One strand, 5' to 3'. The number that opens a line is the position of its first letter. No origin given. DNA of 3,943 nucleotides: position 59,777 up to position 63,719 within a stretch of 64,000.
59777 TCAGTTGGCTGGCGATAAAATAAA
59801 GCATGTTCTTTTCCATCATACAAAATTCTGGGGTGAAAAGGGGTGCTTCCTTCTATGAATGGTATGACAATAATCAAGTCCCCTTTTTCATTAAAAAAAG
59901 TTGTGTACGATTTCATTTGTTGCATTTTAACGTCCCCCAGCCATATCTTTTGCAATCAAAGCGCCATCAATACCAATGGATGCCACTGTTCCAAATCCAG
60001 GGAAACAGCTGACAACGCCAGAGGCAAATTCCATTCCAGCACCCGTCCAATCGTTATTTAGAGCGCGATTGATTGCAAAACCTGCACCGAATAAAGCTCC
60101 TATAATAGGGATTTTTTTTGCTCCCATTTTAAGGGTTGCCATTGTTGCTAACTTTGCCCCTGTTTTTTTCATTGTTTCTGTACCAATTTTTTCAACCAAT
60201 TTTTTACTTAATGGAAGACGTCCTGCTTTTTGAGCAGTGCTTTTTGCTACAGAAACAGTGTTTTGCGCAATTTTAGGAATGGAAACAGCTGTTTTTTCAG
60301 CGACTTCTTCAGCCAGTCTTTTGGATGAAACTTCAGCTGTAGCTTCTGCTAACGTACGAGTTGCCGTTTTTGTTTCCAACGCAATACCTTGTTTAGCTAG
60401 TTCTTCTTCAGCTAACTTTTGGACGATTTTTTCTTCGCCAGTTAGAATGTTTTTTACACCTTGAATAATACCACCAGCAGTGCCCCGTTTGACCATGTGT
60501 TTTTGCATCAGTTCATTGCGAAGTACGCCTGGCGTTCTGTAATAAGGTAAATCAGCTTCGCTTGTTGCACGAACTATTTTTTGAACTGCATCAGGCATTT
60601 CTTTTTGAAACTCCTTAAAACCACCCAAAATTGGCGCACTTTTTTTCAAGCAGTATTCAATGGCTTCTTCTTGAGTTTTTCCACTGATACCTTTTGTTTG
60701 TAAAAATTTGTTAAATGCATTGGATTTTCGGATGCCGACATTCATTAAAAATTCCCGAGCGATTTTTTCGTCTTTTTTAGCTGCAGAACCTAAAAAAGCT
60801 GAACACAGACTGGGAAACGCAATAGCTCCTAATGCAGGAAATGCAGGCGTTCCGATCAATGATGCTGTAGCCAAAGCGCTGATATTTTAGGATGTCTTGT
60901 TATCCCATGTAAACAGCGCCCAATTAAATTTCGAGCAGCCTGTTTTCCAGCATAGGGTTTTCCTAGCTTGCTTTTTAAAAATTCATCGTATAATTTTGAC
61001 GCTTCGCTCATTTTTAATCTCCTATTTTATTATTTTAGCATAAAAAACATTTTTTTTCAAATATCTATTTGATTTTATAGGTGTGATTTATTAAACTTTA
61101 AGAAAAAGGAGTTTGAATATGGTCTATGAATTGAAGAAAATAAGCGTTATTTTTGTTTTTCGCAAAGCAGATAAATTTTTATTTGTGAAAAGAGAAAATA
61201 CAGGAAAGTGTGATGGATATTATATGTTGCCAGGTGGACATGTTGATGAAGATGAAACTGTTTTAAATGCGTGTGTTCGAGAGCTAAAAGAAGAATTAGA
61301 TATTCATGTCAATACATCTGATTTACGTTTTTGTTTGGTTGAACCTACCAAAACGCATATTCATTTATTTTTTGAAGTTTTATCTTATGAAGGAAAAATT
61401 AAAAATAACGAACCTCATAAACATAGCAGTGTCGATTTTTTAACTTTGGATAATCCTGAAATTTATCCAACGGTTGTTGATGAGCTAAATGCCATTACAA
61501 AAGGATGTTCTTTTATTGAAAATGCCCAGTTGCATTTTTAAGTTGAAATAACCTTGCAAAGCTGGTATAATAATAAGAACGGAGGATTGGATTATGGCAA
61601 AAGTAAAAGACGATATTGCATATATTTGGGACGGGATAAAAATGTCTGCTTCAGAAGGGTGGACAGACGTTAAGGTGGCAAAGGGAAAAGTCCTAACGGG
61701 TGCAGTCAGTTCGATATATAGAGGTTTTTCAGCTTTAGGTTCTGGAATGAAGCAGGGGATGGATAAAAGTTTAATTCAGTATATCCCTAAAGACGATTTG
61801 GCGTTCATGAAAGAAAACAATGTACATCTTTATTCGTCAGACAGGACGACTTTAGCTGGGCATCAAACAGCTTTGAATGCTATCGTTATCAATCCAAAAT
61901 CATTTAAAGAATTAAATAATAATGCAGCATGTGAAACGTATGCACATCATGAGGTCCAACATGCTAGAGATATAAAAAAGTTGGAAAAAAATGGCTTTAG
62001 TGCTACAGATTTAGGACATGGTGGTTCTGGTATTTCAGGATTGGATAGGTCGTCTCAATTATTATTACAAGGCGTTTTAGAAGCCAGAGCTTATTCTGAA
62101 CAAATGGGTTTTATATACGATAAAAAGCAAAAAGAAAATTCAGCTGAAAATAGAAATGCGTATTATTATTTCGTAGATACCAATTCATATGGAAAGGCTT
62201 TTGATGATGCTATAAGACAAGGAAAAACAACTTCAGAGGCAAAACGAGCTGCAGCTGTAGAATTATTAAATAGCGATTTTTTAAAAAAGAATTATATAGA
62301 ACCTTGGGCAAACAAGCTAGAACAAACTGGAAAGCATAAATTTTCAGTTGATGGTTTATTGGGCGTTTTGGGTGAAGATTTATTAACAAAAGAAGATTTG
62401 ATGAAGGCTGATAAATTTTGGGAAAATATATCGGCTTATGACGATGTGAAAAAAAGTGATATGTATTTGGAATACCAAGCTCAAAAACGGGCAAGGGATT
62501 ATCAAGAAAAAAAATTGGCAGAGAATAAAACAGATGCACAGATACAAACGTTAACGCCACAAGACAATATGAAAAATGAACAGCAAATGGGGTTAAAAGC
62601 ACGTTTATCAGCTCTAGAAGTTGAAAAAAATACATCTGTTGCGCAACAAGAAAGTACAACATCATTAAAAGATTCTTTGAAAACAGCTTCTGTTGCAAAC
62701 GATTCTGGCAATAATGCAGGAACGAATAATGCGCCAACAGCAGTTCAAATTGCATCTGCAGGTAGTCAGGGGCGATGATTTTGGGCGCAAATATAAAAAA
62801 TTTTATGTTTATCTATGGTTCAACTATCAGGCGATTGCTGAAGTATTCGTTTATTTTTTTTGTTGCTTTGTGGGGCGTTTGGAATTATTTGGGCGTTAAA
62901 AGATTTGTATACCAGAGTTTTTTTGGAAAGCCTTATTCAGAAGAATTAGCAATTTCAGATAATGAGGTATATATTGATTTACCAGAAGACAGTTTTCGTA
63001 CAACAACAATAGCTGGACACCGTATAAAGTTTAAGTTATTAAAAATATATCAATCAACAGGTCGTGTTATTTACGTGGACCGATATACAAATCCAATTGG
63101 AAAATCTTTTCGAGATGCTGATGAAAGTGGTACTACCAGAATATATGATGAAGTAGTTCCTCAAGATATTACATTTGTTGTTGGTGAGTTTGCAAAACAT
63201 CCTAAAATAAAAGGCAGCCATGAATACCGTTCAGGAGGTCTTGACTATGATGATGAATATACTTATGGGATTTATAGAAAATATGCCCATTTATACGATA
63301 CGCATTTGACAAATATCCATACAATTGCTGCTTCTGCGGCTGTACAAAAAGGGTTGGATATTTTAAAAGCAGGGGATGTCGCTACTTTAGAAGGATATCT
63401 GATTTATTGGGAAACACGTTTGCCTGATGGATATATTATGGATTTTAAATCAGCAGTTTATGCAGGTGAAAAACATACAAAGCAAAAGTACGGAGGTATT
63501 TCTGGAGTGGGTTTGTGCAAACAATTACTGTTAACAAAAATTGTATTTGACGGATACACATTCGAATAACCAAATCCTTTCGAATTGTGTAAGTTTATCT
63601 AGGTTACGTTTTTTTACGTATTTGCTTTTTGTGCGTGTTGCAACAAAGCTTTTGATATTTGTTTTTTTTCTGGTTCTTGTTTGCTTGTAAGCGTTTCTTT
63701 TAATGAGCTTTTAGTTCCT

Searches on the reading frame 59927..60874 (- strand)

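Call 44: search_protein_families(library=pfam, proteins=[window:59927-60874:-], max_evalue=0.01)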
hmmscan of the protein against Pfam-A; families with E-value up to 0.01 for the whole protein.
window:59927-60874:- (315 aa): 1 family
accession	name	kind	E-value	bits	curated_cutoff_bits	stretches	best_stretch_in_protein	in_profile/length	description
PF25634.1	PFV_capsid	-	0.0028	18.1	27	0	184-237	7-62/129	Pyrobaculum filamentous virus capsid protein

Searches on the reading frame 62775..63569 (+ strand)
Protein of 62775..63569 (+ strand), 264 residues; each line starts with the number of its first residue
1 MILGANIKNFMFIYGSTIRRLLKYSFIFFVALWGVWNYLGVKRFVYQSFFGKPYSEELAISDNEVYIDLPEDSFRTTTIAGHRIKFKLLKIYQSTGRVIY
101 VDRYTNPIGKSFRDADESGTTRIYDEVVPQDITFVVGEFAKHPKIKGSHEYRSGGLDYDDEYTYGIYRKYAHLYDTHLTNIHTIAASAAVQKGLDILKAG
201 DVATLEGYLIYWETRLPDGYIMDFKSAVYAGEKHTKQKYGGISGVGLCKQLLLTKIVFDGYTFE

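Call 44: search_protein_families(library=pfam, proteins=[window:62775-63569:+], max_evalue=0.01)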
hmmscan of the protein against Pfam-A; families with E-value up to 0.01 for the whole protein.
window:62775-63569:+ (264 aa): 0 families

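Call 62: find_encoding_contigs(protein=window:62775-63569:+, flank=10000, max_places=2)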
Protein window:62775-63569:+ (264 aa): 21 contigs read that carry it; 2 places shown.
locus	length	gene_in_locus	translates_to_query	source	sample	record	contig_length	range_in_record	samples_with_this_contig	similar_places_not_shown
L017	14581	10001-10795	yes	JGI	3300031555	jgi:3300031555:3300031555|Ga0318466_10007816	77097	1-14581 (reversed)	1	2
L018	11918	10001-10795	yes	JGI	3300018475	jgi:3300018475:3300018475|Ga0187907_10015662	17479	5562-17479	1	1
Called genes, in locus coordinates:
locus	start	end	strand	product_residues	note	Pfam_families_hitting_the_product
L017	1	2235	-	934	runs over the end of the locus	PF01225:Mur_ligase, PF08245:Mur_ligase_M, PF02875:Mur_ligase_C, PF01225:Mur_ligase, PF08245:Mur_ligase_M, PF02875:Mur_ligase_C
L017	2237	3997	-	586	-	PF03717:PBP_dimer, PF00905:Transpeptidase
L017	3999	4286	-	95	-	-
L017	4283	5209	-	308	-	PF01795:Methyltransf_5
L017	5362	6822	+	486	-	PF00772:DnaB, PF03796:DnaB_C, PF13481:AAA_25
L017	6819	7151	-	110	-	-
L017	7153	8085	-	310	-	-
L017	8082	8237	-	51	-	-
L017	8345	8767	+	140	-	PF00293:NUDIX, PF14815:NUDIX_4 (weak)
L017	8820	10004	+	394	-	-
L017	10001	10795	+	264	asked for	-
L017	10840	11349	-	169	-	-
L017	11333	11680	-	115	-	-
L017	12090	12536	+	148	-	PF00293:NUDIX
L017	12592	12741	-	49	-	-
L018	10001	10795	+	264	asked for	-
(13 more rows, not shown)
